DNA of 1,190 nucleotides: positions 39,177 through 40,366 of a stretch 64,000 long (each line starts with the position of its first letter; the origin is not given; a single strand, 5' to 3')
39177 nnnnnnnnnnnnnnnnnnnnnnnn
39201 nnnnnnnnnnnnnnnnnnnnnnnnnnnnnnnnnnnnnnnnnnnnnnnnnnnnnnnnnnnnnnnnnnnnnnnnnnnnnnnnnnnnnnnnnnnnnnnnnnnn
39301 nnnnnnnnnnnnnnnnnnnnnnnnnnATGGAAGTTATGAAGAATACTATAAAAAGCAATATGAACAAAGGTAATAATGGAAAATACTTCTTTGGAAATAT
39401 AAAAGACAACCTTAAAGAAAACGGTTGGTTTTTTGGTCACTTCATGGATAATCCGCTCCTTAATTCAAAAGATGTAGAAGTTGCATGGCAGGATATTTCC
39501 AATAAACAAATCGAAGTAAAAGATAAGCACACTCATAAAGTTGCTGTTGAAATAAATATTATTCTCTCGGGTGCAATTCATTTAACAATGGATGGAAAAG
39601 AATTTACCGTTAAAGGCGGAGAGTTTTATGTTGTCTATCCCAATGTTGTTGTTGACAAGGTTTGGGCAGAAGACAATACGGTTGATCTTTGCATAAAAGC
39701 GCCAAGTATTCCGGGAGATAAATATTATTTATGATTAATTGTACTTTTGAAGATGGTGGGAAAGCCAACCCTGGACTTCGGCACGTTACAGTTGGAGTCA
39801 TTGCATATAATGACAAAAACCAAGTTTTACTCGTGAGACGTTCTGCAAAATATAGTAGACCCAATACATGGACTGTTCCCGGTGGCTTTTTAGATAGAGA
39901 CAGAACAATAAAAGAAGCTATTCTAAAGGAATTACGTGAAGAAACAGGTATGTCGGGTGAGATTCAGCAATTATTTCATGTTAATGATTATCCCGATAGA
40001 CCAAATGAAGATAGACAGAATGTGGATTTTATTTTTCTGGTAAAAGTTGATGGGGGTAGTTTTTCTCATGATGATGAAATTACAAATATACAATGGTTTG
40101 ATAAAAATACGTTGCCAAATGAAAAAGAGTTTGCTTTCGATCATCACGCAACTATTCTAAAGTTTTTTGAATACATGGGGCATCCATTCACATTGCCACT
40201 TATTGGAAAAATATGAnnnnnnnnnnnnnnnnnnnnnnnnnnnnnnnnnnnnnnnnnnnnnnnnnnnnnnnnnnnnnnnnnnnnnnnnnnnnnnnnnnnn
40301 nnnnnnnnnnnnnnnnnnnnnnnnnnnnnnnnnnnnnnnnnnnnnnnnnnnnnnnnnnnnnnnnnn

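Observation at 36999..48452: Twelve-gene nucleotide-sugar island ending in a Ppm1-like GT2 plus PMT/ArnT-like GT-C pair: candidate protein O-glycosylation (or lipid-linked pentose/deoxyhexose transfer) system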

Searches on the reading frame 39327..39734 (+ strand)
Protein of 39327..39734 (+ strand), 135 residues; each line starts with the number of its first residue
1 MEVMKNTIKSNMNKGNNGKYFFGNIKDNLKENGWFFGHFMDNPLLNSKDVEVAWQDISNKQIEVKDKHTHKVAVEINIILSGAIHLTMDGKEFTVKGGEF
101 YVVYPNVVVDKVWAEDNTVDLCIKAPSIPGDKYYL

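Call 4: search_protein_families(library=pfam, proteins=[window:39327-39734:+], max_evalue=0.001)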
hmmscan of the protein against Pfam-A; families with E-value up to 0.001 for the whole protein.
window:39327-39734:+ (135 aa): 2 families
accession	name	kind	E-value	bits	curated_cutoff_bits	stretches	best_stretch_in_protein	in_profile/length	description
PF07883.17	Cupin_2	-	1.6e-07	31.4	27.2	1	67-107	13-52/70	Cupin domain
PF02311.25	AraC_binding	-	0.00019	21.6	21.1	1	66-110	17-60/135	AraC-like ligand binding domain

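Call 6: search_protein_families(library=ncbifam, proteins=[window:39327-39734:+], max_evalue=0.00001)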
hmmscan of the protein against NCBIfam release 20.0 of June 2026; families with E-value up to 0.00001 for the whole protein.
window:39327-39734:+ (135 aa): 0 families

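Call 13: search_solved_structures(query=window:39327-39734:+, max_evalue=10)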
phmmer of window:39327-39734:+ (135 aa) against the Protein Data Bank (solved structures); distinct sequences matched with E-value up to 10: 14.
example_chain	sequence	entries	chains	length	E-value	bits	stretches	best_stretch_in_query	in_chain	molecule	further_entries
7zvm_A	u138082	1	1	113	0.0075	19.6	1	43-109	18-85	Mannose-6-phosphate isomerase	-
7zvy_E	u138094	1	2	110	0.021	18.2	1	57-121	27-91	Cupin_2 domain-containing protein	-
7zvy_B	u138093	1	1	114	0.021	18.2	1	57-121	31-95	Cupin_2 domain-containing protein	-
7zvy_A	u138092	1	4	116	0.021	18.2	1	57-121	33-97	Cupin_2 domain-containing protein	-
7zvy_G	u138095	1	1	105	0.021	18.2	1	58-121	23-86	Cupin_2 domain-containing protein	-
1y3t_A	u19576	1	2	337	0.027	17.9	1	66-100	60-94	Hypothetical protein yxaG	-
2h0v_A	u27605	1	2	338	0.027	17.9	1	66-100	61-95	Quercetin 2,3-dioxygenase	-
8hfb_A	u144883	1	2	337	0.032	17.6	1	66-100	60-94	Quercetin 2,3-dioxygenase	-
3cew_A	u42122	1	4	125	0.05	17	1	67-125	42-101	Uncharacterized cupin protein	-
3d82_A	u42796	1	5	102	0.22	14.9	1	67-116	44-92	Cupin 2, conserved barrel domain protein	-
5fpz_A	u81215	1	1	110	0.41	14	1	67-120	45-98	PECTIN DEGRADATION PROTEIN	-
5fpx_A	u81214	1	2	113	0.44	13.9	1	67-120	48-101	PECTIN DEGRADATION PROTEIN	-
2cu1_A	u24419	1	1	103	1.5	12.2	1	35-87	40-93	Mitogen-activated protein kinase kinase kinase 2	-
3qy3_A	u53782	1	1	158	1.8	12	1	30-58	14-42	Thioesterase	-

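Call 41: find_homologous_proteins(query=window:39327-39734:+, max_evalue=0.001)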
Query window:39327-39734:+ (135 aa): 18 proteins with E <= 0.001 among 22 candidates.
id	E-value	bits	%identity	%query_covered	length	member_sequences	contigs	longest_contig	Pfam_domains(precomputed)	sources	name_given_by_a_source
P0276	2.0e-84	298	100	98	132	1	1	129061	PF07883.18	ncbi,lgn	-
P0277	2.9e-68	246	79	100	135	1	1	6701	PF07883.18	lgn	-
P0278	1.4e-65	238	84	92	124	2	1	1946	PF07883.18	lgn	-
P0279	5.0e-63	229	80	92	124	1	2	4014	PF07883.18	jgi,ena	jgi:quercetin dioxygenase-like cupin family protein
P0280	1.8e-58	214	75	92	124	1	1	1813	PF07883.18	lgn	-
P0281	9.9e-58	212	73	92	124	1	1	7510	PF07883.18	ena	-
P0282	1.8e-57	211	68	98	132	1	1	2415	PF07883.18,PF02311.26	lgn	-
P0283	2.0e-48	182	67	91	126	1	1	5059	-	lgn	-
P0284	7.4e-48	180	62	100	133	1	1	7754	PF07883.18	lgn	-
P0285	1.2e-46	176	65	92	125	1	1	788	-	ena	-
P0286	1.7e-44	169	63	89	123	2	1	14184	PF07883.18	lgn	-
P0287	7.1e-36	141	54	87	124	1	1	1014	-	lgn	-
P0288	9.2e-36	141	55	92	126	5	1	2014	-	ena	-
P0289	3.9e-34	136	50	90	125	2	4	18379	PF07883.18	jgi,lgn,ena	-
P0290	6.4e-32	128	53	87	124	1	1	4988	PF07883.18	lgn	-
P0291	2.9e-31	126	54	84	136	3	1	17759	PF07883.18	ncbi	-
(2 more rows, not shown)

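Call 42: find_encoding_contigs(protein=P0291, flank=8000, max_places=2)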
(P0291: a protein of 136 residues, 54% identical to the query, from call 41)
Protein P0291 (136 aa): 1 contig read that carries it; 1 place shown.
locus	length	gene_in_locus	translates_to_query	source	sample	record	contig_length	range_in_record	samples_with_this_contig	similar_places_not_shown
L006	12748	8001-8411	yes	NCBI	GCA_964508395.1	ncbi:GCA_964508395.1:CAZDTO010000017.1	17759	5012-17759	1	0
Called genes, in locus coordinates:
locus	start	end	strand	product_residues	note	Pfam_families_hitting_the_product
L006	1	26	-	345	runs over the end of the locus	PF08540:HMG_CoA_synt_C (faint), PF08541:ACP_syn_III_C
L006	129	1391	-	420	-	PF00368:HMG-CoA_red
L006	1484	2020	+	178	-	PF07638:Sigma70_ECF (faint), PF04542:Sigma70_r2, PF08281:Sigma70_r4_2, PF04545:Sigma70_r4 (weak)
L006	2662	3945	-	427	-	-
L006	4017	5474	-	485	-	PF01406:tRNA-synt_1e, PF00133:tRNA-synt_1 (faint), PF09334:tRNA-synt_1g (faint), PF01406:tRNA-synt_1e, PF23493:CysS_C (weak)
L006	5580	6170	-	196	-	-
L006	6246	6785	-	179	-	-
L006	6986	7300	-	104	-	PF01883:FeS_assembly_P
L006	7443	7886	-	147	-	PF01371:Trp_repressor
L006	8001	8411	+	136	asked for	PF07883:Cupin_2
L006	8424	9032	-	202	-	PF21176:RecR_HhH, PF02132:RecR_ZnF, PF01751:Toprim, PF13662:Toprim_4, PF21175:RecR_C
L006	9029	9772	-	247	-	PF13641:Glyco_tranf_2_3, PF00535:Glycos_transf_2, PF10111:Glyco_tranf_2_2, PF13632:Glyco_trans_2_3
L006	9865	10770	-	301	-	PF13793:Pribosyltran_N, PF00156:Pribosyltran, PF14681:UPRTase (weak), PF14572:Pribosyl_synth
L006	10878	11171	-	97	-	PF02575:YbaB_DNA_bd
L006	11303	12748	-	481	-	?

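Call 43: find_encoding_contigs(protein=P0289, flank=8000, max_places=2)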
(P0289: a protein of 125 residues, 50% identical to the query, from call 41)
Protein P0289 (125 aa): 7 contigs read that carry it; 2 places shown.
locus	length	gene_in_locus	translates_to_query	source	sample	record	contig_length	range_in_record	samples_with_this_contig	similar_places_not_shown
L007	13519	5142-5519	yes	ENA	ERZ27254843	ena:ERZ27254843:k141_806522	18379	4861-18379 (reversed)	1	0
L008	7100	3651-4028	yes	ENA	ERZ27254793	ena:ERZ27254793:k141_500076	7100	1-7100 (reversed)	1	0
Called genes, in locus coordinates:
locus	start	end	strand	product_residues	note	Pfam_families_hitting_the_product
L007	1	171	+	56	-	?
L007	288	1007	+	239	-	PF00696:AA_kinase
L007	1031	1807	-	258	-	PF01551:Peptidase_M23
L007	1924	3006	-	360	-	PF13565:HTH_32 (weak), PF00665:rve (faint), PF13683:rve_3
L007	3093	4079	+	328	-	PF00162:PGK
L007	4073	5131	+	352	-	PF00044:Gp_dh_N, PF02800:Gp_dh_C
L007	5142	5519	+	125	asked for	PF07883:Cupin_2 (weak)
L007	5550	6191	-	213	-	PF14528:LAGLIDADG_3 (faint), PF00961:LAGLIDADG_1 (weak)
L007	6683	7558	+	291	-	PF08308:PEGA, PF08239:SH3_3 (weak)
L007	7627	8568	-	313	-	PF01040:UbiA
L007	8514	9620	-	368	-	PF00953:Glycos_transf_4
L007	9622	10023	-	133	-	-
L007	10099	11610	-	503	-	PF27757:Competence-induced_Ccs4_N, PF13231:PMT_2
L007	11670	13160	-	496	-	-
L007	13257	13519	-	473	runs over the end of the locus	PF00133:tRNA-synt_1, PF01406:tRNA-synt_1e (faint), PF09334:tRNA-synt_1g, PF00133:tRNA-synt_1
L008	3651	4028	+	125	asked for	PF07883:Cupin_2 (weak)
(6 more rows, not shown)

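Call 60: predict_structure(alignment_id=A2)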
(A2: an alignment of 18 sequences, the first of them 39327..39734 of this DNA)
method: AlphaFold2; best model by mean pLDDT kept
length: 135 residues; sequences in the alignment: 18
mean_pLDDT: 81.3   pTM: 0.73
mean pLDDT of the five models: 81.3, 78.3, 76.6, 75.8, 75.5
residues with pLDDT >= 90: 67; 70-90: 34; 50-70: 15; < 50: 19
segments of 3 or more residues with pLDDT < 50: 1-14
pLDDT, mean of each block of 10 residues (from residue 1): 41 67 75 52 70 93 94 91 97 95 93 97 88 88
secondary structure, 60 per line:
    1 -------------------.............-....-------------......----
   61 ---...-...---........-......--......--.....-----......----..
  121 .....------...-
elements in order: E20-24 H25-32 H34-37 E51-56 E68-70 E74-81 E83-88 E91-96 E99-103 E109-114 E119-125 E132-134

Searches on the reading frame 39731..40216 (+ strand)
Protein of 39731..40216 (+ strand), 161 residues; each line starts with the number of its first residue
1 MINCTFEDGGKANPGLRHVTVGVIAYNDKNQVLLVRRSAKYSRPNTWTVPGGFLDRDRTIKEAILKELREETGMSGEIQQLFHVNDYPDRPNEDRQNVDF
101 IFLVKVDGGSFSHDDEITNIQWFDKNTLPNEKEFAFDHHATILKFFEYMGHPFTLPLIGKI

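Call 4: search_protein_families(library=pfam, proteins=[window:39731-40216:+], max_evalue=0.001)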
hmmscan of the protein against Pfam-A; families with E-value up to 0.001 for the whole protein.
window:39731-40216:+ (161 aa): 2 families
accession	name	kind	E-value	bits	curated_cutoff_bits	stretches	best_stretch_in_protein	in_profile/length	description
PF00293.34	NUDIX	-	7.2e-23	81.5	21.1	1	17-138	2-127/134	NUDIX domain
PF14815.12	NUDIX_4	-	0.0002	21.5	35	1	21-83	2-60/113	NUDIX domain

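Call 6: search_protein_families(library=ncbifam, proteins=[window:39731-40216:+], max_evalue=0.00001)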
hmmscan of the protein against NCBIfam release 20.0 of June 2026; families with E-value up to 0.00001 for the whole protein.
window:39731-40216:+ (161 aa): 17 families
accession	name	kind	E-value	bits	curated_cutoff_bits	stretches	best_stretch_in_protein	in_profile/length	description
NF008044.0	PRK10776.1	equivalog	1.2e-11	44.6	148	1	18-135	5-116/130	8-oxo-dGTP diphosphatase MutT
NF006530.0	PRK08999.1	equivalog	2.9e-11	43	245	1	18-128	7-112/315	Nudix family hydrolase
TIGR00586.1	mutt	equivalog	3.6e-11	43.2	97.9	1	19-136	7-118/129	8-oxo-dGTP diphosphatase MutT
NF003791.0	PRK05379.2-3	equivalog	8e-11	41.7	409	1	29-146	212-336/340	bifunctional nicotinamide-nucleotide adenylyltransferase/Nudix hydroxylase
NF003785.0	PRK05379.1-1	equivalog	1.2e-09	37.8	418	1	19-122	204-314/347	bifunctional nicotinamide-nucleotide adenylyltransferase/Nudix hydroxylase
NF003787.0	PRK05379.1-4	equivalog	3.1e-09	36.3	449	1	18-144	208-340/346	bifunctional nicotinamide-nucleotide adenylyltransferase/Nudix hydroxylase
NF003788.0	PRK05379.1-5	equivalog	3.8e-09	36.3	354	1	29-146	223-347/351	bifunctional nicotinamide-nucleotide adenylyltransferase/Nudix hydroxylase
NF001937.0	PRK00714.1-4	equivalog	2.8e-08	33.6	139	1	19-78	9-64/161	RNA pyrophosphohydrolase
NF003790.0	PRK05379.2-2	equivalog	4.2e-08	32.7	403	1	19-146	218-350/354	bifunctional nicotinamide mononucleotide adenylyltransferase/ADP-ribose pyrophosphatase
NF001938.0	PRK00714.1-5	equivalog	4.6e-08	32.6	116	1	19-76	14-76/172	RNA pyrophosphohydrolase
NF050029.2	TransRepNtr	equivalog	1.5e-07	31.1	400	1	27-143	33-150/245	ADPR responsive transcriptional repressor NtrR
NF003786.0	PRK05379.1-2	equivalog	1.2e-06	28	397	1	29-73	228-271/354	bifunctional nicotinamide-nucleotide adenylyltransferase/Nudix hydroxylase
NF002995.0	PRK03759.1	equivalog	1.8e-06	27.8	127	1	14-129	31-151/185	isopentenyl-diphosphate Delta-isomerase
NF052459.1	OxoGTPPhMutT1Mycb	equivalog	3.3e-06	26.4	475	1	42-145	26-124/292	8-oxo-(d)GTP phosphatase MutT1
NF007834.0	PRK10546.1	equivalog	4.6e-06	26.5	156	1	26-80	11-65/135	pyrimidine (deoxy)nucleoside triphosphate diphosphatase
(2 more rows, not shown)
